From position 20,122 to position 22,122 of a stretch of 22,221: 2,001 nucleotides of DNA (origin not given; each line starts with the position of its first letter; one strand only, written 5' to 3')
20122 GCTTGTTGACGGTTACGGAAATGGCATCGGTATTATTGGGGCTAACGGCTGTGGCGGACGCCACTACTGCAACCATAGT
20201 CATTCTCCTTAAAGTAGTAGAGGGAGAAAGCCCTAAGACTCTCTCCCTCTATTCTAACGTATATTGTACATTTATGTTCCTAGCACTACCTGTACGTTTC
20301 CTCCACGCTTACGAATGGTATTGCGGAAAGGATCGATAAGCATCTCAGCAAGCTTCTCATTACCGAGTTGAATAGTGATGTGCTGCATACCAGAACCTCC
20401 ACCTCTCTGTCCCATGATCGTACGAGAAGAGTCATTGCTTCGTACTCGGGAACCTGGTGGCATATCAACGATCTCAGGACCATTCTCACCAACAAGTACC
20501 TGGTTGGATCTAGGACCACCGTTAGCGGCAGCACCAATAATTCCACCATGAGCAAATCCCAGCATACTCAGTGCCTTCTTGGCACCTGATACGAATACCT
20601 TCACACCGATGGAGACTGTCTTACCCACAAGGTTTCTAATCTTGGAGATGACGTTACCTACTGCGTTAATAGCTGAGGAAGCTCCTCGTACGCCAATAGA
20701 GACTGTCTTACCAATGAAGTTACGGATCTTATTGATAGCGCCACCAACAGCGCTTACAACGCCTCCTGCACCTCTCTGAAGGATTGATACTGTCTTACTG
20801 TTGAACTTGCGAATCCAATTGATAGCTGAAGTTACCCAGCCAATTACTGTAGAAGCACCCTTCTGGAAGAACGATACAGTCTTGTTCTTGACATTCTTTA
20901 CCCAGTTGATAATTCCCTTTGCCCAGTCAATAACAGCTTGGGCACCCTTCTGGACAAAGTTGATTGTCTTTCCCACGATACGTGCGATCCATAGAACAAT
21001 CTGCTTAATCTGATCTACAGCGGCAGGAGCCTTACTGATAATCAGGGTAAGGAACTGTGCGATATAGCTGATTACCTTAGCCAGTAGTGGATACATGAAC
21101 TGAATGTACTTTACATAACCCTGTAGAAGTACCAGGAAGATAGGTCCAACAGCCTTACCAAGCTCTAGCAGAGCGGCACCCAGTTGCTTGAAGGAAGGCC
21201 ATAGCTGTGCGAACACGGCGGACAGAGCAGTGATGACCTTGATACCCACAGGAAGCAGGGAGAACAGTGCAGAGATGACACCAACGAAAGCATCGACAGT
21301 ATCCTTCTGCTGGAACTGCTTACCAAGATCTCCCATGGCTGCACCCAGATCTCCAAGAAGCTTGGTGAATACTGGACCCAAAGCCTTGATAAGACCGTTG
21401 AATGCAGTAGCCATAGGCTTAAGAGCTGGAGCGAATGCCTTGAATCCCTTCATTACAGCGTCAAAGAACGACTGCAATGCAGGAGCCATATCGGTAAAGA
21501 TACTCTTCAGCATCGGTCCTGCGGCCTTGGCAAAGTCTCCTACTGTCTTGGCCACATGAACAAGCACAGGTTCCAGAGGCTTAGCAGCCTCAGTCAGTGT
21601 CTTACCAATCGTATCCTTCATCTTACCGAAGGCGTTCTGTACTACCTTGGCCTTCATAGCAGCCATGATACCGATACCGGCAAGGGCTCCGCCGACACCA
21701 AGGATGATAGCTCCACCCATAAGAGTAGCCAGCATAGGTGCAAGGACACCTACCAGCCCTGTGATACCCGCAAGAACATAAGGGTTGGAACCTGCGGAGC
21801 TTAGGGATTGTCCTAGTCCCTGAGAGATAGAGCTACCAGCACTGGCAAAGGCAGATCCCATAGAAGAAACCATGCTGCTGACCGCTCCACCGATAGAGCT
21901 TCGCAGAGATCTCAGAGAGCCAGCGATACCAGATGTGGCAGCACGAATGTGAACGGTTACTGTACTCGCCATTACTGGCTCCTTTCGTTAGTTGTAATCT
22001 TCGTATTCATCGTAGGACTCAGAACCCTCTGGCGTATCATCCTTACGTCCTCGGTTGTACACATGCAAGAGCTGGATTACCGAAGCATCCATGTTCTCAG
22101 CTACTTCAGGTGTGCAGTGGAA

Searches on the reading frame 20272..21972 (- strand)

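Call 9: search_protein_families(library=phrogs, proteins=[window:20272-21972:-], max_evalue=0.001)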
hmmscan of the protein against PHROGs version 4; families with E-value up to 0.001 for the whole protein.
window:20272-21972:- (566 aa): 12 families
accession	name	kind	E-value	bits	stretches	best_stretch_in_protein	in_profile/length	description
phrog_305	-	tail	1.7e-18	67.6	1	127-484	342-663/1001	tail length tape measure protein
phrog_1535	-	tail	2.5e-17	63.4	1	105-559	663-1147/1152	tail length tape measure protein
phrog_58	-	tail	6.5e-14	52.3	1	18-493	503-997/1544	tail length tape measure protein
phrog_6090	-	tail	1.9e-13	50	1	125-442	678-989/1853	tail length tape measure protein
phrog_1272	-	tail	2.9e-10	39.5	1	103-453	524-869/1606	tail length tape measure protein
phrog_1204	-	tail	4.6e-08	32.4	1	16-449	619-1002/1483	tail protein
phrog_5493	-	tail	1.9e-07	30.8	1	74-454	579-933/1102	tail length tape measure protein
phrog_694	-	tail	2.1e-07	30.6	1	186-396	215-406/851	baseplate hub and tail lysozyme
phrog_4197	-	tail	7.7e-07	28.2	0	17-216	558-761/1783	tail length tape measure protein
phrog_167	-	tail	1.5e-06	27.2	1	34-523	652-1099/1555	tail length tape measure protein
phrog_5448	-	tail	8.8e-05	20.5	1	116-420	1479-1733/3103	tail length tape measure protein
phrog_7334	-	unknown function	0.00012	21.4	0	268-424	4-160/1078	-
